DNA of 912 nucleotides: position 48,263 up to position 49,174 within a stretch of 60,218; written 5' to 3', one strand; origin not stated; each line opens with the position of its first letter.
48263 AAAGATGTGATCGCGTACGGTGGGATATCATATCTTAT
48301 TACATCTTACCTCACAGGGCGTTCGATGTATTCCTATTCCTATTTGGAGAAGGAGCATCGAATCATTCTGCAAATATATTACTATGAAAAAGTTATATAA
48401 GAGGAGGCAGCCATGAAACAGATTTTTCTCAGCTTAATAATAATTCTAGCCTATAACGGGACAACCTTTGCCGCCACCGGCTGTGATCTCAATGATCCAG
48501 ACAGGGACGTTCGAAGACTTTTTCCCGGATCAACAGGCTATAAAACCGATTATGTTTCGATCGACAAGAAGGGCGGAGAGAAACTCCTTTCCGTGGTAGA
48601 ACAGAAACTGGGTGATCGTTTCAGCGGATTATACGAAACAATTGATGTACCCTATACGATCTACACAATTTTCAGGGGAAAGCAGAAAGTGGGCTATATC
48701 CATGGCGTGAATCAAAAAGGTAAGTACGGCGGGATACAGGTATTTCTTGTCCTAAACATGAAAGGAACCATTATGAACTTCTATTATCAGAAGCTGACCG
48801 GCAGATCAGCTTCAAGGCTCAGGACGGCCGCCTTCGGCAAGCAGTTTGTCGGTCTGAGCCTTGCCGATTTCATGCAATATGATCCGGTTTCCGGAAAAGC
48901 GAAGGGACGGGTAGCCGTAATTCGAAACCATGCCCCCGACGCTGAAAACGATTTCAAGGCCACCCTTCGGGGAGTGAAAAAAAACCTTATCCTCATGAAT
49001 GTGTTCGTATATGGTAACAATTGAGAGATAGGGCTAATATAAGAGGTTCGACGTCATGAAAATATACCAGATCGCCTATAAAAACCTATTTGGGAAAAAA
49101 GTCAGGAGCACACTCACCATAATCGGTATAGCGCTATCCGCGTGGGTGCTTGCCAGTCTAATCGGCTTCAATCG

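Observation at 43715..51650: Lower-GC block flanked by AT-rich spacers: sulfur-amino-acid genes, an envelope ABC system and an Rrf2 regulator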

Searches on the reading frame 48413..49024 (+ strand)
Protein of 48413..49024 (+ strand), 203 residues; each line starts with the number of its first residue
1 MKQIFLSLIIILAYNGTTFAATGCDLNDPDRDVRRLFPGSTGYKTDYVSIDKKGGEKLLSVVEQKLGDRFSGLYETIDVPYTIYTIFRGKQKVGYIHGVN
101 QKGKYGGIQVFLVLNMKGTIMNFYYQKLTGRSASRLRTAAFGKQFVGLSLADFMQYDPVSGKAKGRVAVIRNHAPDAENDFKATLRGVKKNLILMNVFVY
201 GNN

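Call 3: search_protein_families(library=pfam, proteins=[window:48413-49024:+], max_evalue=0.01)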
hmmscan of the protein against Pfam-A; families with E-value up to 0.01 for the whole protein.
window:48413-49024:+ (203 aa): 0 families

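Call 10: search_protein_families(library=ncbifam, proteins=[window:48413-49024:+], max_evalue=0.01)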
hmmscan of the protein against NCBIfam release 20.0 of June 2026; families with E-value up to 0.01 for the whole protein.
window:48413-49024:+ (203 aa): 0 families

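Call 16: find_homologous_proteins(query=window:48413-49024:+)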
Query window:48413-49024:+ (203 aa): 2773 proteins with E <= 0.001 among 2986 candidates; the best 120 are listed.
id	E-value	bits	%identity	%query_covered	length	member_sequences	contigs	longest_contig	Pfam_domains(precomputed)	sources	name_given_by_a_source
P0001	5.6e-130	449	100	100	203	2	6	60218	-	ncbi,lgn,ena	-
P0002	7.2e-109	380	82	99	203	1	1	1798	-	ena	-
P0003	1.3e-83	298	66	98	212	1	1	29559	-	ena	-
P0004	2.2e-83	297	66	100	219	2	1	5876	-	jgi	jgi:hypothetical protein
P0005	2.2e-83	297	69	92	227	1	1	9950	-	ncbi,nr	ncbi:MAG: hypothetical protein PHN75_02585 [Syntrophales bacterium]|nr:hypothetical protein [Syntrop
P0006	3.2e-83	296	67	97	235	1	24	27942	-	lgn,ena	-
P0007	4.4e-83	296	68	97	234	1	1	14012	-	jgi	jgi:hypothetical protein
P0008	7.3e-83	295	70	89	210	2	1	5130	-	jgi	jgi:hypothetical protein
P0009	7.7e-83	295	67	98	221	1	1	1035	-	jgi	jgi:hypothetical protein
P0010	8.9e-83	295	68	97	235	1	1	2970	-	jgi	jgi:hypothetical protein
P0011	1.5e-82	294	65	100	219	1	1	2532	-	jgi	jgi:hypothetical protein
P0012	1.6e-82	294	67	97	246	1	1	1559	-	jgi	jgi:hypothetical protein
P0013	2.6e-82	293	69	88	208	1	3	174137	-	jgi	jgi:hypothetical protein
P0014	3.6e-82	293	66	99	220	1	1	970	-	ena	-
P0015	4.1e-82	293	66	97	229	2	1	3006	-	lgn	-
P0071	2.2e-80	287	64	100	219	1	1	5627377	-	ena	-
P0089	3.1e-80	287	64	99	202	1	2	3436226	-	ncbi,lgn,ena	-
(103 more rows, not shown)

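Call 20: find_encoding_contigs(protein=P0003, flank=8000, max_places=2)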
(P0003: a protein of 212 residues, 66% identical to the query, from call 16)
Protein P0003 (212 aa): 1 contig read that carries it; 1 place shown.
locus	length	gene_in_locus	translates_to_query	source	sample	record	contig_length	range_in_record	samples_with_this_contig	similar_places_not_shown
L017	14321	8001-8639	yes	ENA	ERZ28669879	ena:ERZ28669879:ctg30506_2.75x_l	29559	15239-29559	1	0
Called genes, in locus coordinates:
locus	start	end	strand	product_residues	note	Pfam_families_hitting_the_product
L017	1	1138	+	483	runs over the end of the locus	-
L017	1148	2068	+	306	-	PF03781:FGE-sulfatase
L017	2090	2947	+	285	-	PF01040:UbiA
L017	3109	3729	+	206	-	-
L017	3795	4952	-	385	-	PF00561:Abhydrolase_1, PF12146:Hydrolase_4, PF12697:Abhydrolase_6 (weak)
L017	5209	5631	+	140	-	PF02082:Rrf2, PF03444:WHD_HrcA (faint)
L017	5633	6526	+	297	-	PF04204:HTS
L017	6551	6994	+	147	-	PF13115:YtkA (weak)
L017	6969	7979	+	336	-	-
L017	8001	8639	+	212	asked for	-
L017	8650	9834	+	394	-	PF12704:MacB_PCD, PF02687:FtsX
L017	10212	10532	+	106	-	PF00005:ABC_tran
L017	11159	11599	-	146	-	PF02082:Rrf2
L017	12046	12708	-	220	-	PF03054:tRNA_Me_trans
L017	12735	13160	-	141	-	PF00266:Aminotran_5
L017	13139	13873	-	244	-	PF00266:Aminotran_5, PF01212:Beta_elim_lyase, PF01041:DegT_DnrJ_EryC1 (weak)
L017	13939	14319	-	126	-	?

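Call 21: find_encoding_contigs(protein=P0071, flank=8000, max_places=2)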
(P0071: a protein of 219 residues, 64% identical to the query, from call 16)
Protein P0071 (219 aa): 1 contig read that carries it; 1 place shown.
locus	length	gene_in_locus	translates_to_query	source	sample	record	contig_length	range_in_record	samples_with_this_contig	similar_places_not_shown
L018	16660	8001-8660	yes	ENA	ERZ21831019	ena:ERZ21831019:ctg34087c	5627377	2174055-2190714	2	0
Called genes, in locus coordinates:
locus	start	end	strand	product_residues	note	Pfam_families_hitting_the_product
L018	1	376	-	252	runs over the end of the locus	PF01182:Glucosamine_iso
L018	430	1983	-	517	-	PF00479:G6PD_N, PF02781:G6PD_C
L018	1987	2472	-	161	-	PF02502:LacAB_rpiB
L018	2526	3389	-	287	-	PF00923:TAL_FSA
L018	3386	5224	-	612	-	PF00456:Transketolase_N, PF13292:DXP_synthase_N (weak), PF02779:Transket_pyr, PF02780:Transketolase_C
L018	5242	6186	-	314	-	PF03446:NAD_binding_2, PF00393:6PGD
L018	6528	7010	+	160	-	-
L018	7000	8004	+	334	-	-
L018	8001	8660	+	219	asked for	-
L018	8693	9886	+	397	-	PF12704:MacB_PCD, PF02687:FtsX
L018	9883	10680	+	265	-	PF02463:SMC_N (faint), PF00005:ABC_tran, PF13304:AAA_21 (faint)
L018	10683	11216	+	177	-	PF05573:NosL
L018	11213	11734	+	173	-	PF05573:NosL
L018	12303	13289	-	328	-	PF00108:Thiolase_N (weak), PF08545:ACP_syn_III, PF08541:ACP_syn_III_C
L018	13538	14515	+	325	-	PF03706:LPG_synthase_TM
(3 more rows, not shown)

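Call 22: find_encoding_contigs(protein=P0089, flank=8000, max_places=2)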
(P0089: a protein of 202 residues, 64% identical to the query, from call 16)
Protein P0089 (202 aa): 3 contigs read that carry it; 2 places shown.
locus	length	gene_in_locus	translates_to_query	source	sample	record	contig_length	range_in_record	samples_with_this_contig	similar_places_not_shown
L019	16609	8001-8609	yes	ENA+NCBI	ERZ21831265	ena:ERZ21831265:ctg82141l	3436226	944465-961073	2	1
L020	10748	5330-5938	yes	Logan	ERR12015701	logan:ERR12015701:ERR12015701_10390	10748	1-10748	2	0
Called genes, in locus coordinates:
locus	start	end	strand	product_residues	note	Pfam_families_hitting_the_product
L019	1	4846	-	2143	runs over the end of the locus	PF08308:PEGA (faint), PF22820:TcaA_3rd_4th (faint), PF19190:BACON_2, PF13004:BACON, PF19190:BACON_2, PF13004:BACON, PF19190:BACON_2, PF13860:FlgD_ig, +2 more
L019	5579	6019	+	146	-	PF02367:TsaE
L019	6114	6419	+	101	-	PF02583:Trns_repr_metal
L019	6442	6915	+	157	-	PF13115:YtkA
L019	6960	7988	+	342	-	-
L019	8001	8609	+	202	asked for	-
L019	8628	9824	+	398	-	PF12704:MacB_PCD, PF02687:FtsX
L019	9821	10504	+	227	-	PF00005:ABC_tran, PF13304:AAA_21 (faint)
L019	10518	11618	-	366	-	PF00160:Pro_isomerase, PF18962:Por_Secre_tail, PF13860:FlgD_ig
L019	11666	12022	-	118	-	PF05635:23S_rRNA_IVP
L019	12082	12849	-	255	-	PF03372:Exo_endo_phos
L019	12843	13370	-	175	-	PF01661:Macro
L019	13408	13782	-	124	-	PF05635:23S_rRNA_IVP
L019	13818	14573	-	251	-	PF20408:Abhydrolase_11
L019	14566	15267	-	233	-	PF06210:DUF1003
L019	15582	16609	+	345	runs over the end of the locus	-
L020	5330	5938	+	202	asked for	-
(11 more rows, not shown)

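Call 38: find_related_loci(query=A1, collection=metagenome_contigs, flank=8000)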
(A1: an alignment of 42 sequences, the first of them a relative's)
Query A1 (203 aa) in metagenome_contigs; peptide patterns used: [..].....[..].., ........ (x = any residue, [..] = any of these).
600 stretches matched a pattern (row limit reached: there are more); 337 encode a relative of the query (tblastn E <= 1e-3); the best 80 are kept; 80 distinct loci.
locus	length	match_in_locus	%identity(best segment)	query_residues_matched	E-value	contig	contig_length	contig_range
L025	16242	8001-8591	66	8-202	1e-86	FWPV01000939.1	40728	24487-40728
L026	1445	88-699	65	1-202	4e-92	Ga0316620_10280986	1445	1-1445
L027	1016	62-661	64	1-200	9e-94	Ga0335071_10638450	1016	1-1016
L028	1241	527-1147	63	1-200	2e-92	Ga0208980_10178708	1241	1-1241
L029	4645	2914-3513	64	1-200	6e-86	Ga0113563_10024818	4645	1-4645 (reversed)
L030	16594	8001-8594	64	6-203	4e-86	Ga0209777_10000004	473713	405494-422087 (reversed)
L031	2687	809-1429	64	1-202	3e-87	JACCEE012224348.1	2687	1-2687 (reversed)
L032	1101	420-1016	64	2-200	1e-92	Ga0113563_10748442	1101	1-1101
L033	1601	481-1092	65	5-203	2e-90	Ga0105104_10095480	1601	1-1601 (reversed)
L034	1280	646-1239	65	4-201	8e-92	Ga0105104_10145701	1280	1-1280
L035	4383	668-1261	64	3-200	2e-85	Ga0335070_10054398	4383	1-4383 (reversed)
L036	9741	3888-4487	63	1-200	3e-85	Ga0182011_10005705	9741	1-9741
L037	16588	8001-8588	65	4-200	6e-85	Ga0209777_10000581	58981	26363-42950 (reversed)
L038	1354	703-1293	64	4-200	1e-90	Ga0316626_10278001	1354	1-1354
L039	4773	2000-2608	61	1-203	4e-85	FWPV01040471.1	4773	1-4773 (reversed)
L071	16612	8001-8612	62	1-202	3e-82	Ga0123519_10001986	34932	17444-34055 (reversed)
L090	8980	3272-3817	66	19-200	3e-81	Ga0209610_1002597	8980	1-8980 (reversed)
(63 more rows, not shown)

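Call 42: predict_structure(alignment_id=A1)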
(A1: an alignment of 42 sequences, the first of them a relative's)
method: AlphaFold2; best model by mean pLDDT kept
length: 203 residues; sequences in the alignment: 42
mean_pLDDT: 87.8   pTM: 0.84
mean pLDDT of the five models: 87.8, 86.2, 85.2, 85.1, 85.0
residues with pLDDT >= 90: 147; 70-90: 26; 50-70: 21; < 50: 9
segments of 3 or more residues with pLDDT < 50: 14-22
pLDDT, mean of each block of 10 residues (from residue 1): 65 46 77 95 95 92 92 74 97 96 81 98 91 91 98 96 96 93 95 95 66
secondary structure, 60 per line:
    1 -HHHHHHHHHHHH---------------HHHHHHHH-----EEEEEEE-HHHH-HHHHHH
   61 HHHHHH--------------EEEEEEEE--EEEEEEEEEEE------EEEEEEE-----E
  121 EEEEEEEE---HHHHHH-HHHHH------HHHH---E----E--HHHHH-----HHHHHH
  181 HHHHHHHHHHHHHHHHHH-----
elements in order: H2-13 H29-36 E42-48 H50-53 H55-66 E81-88 E91-101 E108-114 E120-128 H132-137 H139-143 H150-153 H165-169 H175-198

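Call 46: search_protein_families(library=pfam, alignment_id=A3, max_evalue=0.001)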
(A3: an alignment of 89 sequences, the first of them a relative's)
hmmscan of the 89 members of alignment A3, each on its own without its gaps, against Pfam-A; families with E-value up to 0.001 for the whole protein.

A. member 1, L017:5633-6526:+ (297 aa): 1 family
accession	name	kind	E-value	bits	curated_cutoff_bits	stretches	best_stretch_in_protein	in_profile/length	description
PF04204.22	HTS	-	1.8e-82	277.2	27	1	2-297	1-298/298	Homoserine O-succinyltransferase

B. families by the number of members that match (of 89 scanned): 118 families (the first 25 are shown)
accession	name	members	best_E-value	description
PF13426.13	PAS_9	5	6.1e-57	PAS domain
PF00989.32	PAS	5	3.2e-54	PAS fold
PF08448.16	PAS_4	5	7.2e-45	PAS fold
PF13188.13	PAS_8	5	2.5e-33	PAS domain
PF08447.18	PAS_3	4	8e-32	PAS fold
PF00072.30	Response_reg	4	1e-29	Response regulator receiver domain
PF02518.31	HATPase_c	3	7.6e-23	Histidine kinase-, DNA gyrase B-, and HSP90-like ATPase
PF00839.22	Cys_rich_FGFR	3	6e-16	Cysteine rich repeat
PF00873.25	ACR_tran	2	7.8e-233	AcrB/AcrD/AcrF family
PF13487.12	HD_5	2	4.6e-42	HD domain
PF03446.21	NAD_binding_2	2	2e-39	NAD binding domain of 6-phosphogluconate dehydrogenase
PF02082.26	Rrf2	2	3.7e-38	Iron-dependent Transcriptional regulator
PF02367.23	TsaE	2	5e-36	Threonylcarbamoyl adenosine biosynthesis protein TsaE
PF02583.22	Trns_repr_metal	2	6.2e-31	Metal-sensitive transcriptional repressor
PF01966.28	HD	2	3.8e-22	HD domain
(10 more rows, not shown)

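Call 47: search_protein_families(library=pfam, alignment_id=A4, max_evalue=0.001)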
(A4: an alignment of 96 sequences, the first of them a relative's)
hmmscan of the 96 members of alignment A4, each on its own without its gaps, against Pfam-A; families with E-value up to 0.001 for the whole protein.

A. member 1, L017:10736-10978:- (80 aa): 0 families

B. families by the number of members that match (of 96 scanned): 93 families (the first 25 are shown)
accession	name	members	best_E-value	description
PF05573.18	NosL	11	2.6e-31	NosL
PF25183.1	OMP_b-brl_4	4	7.7e-30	Outer membrane beta barrel domain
PF09339.16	HTH_IclR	3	7.7e-13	IclR helix-turn-helix domain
PF00158.32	Sigma54_activat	2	9.9e-72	Sigma-54 interaction domain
PF00160.26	Pro_isomerase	2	1e-44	Cyclophilin type peptidyl-prolyl cis-trans isomerase/CLD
PF02082.26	Rrf2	2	2.2e-38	Iron-dependent Transcriptional regulator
PF00072.30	Response_reg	2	6.1e-30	Response regulator receiver domain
PF25601.1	AAA_lid_14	2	3.4e-29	AAA+ ATPase lid domain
PF01614.24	IclR_C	2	1.6e-24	Bacterial transcriptional regulator IclR C-terminal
PF13620.12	CarboxypepD_reg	2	1.2e-19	Carboxypeptidase regulatory-like domain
PF14532.12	Sigma54_activ_2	2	3e-19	Sigma-54 interaction domain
PF00593.30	TonB_dep_Rec_b-barrel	2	9.4e-14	TonB dependent receptor-like, beta-barrel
PF00672.30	HAMP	2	7.2e-13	HAMP domain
PF02368.24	Big_2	2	4.5e-12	Bacterial Ig-like domain (group 2)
PF18962.6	Por_Secre_tail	2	1.3e-09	Secretion system C-terminal sorting domain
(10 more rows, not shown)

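Call 85: search_dna_similar(query=window:48413-49024:+, collection=plasmids, mode=protein, max_rows=15)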
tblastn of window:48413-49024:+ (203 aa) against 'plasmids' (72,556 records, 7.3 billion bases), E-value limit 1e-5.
Records with a match: 1; places in all: 1; records where one place covers at least 80% of the query: 0.
Best place of each record, by identity: <60% 1.
By first word of the organism name: Massilia 1.
By predicted mobility (MOB-suite, as given by PLSDB): mobilizable 1.
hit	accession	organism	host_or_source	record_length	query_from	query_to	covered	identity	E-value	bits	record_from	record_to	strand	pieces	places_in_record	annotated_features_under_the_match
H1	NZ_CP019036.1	Massilia putida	Soil,wolfram mine tailing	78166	5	152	73%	27.0%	6e-7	56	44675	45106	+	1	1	hypothetical protein (x2)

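Call 86: get_annotated_region(hit=H1, flank=6000)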
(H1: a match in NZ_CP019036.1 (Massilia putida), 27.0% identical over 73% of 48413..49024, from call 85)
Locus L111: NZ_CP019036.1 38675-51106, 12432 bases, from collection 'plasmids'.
description: Massilia putida strain 6NM-7 plasmid unnamed1, complete sequence
organism: Massilia putida (NCBI taxid 1141883)
taxonomy: Bacteria; Pseudomonadota; Betaproteobacteria; Burkholderiales; Oxalobacteraceae; Massilia; Massilia putida
host: -; source: Soil,wolfram mine tailing; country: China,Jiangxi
typing (MOB-suite, as given by PLSDB): mobilizable; replicon rep_cluster_357; relaxase MOBP
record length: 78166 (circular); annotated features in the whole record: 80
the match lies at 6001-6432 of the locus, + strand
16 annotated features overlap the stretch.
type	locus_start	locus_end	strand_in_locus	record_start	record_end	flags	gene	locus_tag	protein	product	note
CDS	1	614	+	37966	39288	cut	-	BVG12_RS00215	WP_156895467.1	hypothetical protein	-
CDS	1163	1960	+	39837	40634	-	-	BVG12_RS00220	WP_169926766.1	ParA family protein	-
CDS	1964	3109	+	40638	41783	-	-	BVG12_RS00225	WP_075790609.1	ParB/RepB/Spo0J family partition protein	GO:0007059 - chromosome segregation [Evidence IEA]; GO:0000910 - cytokinesis [Evidence IEA]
CDS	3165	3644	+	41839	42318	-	-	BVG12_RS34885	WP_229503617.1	hypothetical protein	-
CDS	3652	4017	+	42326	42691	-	-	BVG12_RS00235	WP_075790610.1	TrfB-related DNA-binding protein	-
CDS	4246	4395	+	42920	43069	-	-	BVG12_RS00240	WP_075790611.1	transposase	GO:0006313 - DNA transposition [Evidence IEA]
CDS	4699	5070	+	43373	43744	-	-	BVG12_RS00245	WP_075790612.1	metalloregulator ArsR/SmtB family transcription factor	GO:0006355 - regulation of DNA-templated transcription [Evidence IEA]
CDS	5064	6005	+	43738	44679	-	-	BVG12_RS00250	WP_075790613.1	hypothetical protein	-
CDS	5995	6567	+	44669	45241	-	-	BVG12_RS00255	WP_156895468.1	hypothetical protein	-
CDS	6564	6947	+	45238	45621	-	-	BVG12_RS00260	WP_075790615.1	hypothetical protein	-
CDS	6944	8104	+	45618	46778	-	-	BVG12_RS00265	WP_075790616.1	ABC transporter permease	-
CDS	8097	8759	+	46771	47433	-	-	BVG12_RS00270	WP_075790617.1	ABC transporter ATP-binding protein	-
CDS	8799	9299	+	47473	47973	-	-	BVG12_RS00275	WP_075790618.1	protein-disulfide reductase DsbD N-terminal domain-containing protein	-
CDS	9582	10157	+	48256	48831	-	-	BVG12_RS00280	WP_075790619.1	recombinase family protein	GO:0006310 - DNA recombination [Evidence IEA]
CDS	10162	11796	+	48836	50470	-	-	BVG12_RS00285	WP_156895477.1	DDE-type integrase/transposase/recombinase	-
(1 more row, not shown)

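Call 90: search_solved_structures(query=A1, max_evalue=1)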
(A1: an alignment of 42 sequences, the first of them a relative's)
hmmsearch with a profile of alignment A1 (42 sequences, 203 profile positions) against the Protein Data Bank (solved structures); distinct sequences matched with E-value up to 1: 0.
